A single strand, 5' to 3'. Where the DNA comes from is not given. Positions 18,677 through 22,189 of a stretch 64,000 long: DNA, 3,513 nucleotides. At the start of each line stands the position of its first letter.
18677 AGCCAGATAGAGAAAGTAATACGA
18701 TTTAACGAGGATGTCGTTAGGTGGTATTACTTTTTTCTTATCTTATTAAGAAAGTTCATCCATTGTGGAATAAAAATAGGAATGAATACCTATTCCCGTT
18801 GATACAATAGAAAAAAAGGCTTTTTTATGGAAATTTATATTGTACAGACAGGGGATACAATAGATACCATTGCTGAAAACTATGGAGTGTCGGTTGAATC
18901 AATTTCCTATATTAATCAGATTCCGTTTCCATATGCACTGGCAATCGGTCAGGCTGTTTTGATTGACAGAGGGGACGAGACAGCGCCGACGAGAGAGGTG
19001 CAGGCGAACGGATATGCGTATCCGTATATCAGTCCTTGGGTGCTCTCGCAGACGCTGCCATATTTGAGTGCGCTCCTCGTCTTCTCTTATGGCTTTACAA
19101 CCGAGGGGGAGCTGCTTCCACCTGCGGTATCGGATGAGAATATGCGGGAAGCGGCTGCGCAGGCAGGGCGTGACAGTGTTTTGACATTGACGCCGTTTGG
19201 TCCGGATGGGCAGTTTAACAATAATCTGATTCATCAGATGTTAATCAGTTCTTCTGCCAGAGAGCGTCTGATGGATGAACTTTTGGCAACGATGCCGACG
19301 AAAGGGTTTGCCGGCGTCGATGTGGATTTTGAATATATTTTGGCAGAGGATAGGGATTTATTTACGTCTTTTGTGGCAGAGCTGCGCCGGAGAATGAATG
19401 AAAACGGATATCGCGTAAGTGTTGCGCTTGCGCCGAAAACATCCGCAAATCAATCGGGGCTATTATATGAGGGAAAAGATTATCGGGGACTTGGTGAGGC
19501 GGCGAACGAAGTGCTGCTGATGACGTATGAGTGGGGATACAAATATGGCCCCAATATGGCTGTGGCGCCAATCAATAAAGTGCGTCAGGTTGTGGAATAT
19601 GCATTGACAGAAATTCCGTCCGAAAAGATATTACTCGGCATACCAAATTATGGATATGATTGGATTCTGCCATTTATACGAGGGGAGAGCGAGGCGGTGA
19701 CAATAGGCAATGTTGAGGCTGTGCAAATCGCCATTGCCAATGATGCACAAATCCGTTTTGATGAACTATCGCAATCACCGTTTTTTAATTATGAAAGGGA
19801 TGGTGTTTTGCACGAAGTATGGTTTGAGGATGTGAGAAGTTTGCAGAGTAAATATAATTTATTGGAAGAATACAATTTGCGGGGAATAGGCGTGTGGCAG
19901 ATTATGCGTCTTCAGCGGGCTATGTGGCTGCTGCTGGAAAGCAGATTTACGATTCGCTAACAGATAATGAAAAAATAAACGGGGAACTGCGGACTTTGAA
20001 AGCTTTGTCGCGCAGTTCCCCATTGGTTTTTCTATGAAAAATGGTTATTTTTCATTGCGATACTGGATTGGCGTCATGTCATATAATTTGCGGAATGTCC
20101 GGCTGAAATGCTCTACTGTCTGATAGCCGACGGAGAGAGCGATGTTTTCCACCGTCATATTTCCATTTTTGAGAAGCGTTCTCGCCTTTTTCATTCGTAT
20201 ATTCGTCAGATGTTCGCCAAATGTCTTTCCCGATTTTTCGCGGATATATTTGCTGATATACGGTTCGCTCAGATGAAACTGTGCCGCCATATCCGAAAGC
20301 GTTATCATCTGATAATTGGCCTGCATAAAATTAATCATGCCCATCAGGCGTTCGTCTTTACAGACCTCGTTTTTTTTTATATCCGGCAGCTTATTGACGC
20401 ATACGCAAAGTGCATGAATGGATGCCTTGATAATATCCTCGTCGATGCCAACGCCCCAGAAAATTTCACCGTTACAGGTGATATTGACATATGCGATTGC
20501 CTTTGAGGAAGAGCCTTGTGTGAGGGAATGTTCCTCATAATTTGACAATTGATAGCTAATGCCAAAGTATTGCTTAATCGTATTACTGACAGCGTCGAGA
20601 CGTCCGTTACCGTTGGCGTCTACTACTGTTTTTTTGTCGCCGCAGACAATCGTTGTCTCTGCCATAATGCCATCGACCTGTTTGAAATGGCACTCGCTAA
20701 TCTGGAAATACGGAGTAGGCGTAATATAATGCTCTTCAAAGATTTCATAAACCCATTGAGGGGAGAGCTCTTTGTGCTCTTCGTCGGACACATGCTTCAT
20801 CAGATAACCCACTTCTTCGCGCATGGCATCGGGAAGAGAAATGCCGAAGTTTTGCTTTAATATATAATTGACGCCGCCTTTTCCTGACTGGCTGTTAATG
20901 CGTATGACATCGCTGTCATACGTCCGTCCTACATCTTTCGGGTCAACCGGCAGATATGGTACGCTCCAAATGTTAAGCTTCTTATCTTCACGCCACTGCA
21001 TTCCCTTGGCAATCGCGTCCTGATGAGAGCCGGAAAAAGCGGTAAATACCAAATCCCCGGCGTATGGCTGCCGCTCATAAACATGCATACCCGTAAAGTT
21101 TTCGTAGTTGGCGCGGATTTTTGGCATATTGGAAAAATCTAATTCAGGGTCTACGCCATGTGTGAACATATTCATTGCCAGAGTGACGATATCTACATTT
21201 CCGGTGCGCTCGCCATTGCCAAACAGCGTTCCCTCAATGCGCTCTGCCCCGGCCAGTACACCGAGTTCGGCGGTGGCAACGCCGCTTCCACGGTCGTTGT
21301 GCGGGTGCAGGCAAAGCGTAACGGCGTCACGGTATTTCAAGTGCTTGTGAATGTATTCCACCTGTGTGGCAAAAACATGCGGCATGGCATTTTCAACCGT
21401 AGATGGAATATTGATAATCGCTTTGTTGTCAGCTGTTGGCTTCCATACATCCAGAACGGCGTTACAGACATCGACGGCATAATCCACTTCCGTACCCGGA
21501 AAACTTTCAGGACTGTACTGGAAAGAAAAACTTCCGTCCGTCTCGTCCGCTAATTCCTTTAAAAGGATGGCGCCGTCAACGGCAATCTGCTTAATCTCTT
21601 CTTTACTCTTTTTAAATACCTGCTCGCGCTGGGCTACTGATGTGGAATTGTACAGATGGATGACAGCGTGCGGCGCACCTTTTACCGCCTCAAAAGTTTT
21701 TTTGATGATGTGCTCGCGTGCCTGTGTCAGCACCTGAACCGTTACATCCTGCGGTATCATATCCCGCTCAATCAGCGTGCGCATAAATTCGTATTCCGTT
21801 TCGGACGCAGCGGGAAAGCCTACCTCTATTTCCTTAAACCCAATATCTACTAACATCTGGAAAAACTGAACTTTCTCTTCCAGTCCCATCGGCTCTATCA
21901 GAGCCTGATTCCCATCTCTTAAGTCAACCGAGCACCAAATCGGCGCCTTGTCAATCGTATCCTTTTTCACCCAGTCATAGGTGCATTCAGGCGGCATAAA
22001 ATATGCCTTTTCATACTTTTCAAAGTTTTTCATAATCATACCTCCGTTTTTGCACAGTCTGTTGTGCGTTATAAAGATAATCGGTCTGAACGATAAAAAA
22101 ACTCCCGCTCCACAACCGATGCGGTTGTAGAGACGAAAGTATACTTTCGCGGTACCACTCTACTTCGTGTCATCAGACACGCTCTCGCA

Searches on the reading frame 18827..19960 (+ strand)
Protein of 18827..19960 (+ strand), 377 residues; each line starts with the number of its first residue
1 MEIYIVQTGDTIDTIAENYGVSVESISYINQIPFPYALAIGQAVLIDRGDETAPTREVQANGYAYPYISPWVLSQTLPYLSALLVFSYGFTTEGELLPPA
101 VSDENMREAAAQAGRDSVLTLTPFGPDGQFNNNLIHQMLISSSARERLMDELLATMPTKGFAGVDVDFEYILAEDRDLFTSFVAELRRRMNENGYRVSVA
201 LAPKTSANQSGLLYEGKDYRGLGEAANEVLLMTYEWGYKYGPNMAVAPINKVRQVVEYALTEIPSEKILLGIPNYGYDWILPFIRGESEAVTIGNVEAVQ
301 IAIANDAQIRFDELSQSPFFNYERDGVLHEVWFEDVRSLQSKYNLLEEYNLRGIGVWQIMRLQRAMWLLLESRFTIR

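Call 49: search_protein_families(library=pfam, proteins=[window:18827-19960:+], max_evalue=0.00001)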
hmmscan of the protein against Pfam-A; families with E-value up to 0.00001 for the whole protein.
window:18827-19960:+ (377 aa): 2 families
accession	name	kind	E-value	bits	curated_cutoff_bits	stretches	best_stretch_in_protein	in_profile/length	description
PF00704.34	Glyco_hydro_18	-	7.6e-24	85.4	29.6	1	136-359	81-314/317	Glycosyl hydrolases family 18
PF01476.26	LysM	-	3.4e-08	33.8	20.9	1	4-46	1-42/43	LysM domain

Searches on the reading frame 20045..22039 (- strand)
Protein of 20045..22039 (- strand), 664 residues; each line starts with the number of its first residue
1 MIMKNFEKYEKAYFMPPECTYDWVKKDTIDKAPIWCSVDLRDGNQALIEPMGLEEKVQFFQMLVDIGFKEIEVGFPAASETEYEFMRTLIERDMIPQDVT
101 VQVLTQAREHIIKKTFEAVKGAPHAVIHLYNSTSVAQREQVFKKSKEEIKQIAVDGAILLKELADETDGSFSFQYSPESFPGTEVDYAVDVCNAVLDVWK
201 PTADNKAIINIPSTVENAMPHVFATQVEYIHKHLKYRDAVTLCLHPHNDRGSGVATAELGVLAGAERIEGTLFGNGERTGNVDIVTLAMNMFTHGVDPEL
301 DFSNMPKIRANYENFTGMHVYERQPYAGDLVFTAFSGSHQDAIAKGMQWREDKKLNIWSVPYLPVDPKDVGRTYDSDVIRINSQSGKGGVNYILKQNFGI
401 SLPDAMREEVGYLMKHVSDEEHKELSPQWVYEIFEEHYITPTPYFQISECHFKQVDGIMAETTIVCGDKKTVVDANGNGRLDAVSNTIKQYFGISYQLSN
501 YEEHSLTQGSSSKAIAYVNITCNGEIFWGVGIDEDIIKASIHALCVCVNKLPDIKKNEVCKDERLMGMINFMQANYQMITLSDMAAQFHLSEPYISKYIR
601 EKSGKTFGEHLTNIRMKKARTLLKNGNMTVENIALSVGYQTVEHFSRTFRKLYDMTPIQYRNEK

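Call 49: search_protein_families(library=pfam, proteins=[window:20045-22039:-], max_evalue=0.00001)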
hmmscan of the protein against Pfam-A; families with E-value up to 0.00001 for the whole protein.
window:20045-22039:- (664 aa): 5 families
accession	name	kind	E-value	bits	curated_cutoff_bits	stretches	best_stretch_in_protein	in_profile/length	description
PF00682.25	HMGL-like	-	5.8e-70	236.1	29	1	33-309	2-257/260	HMGL-like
PF22615.1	IPMS_D2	-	1.1e-33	115.7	27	1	329-395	1-66/66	Alpha-isopropylmalate synthase, post-catalytic domain-like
PF08502.15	LeuA_dimer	-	7e-25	87.9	24.9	1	425-551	2-130/131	LeuA allosteric (dimerisation) domain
PF12833.13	HTH_18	-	1.8e-21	76.6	33.6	1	584-662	1-79/80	Helix-turn-helix domain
PF00165.29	HTH_AraC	-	8.1e-12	45.4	26.6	1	624-662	2-42/42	Bacterial regulatory helix-turn-helix proteins, AraC family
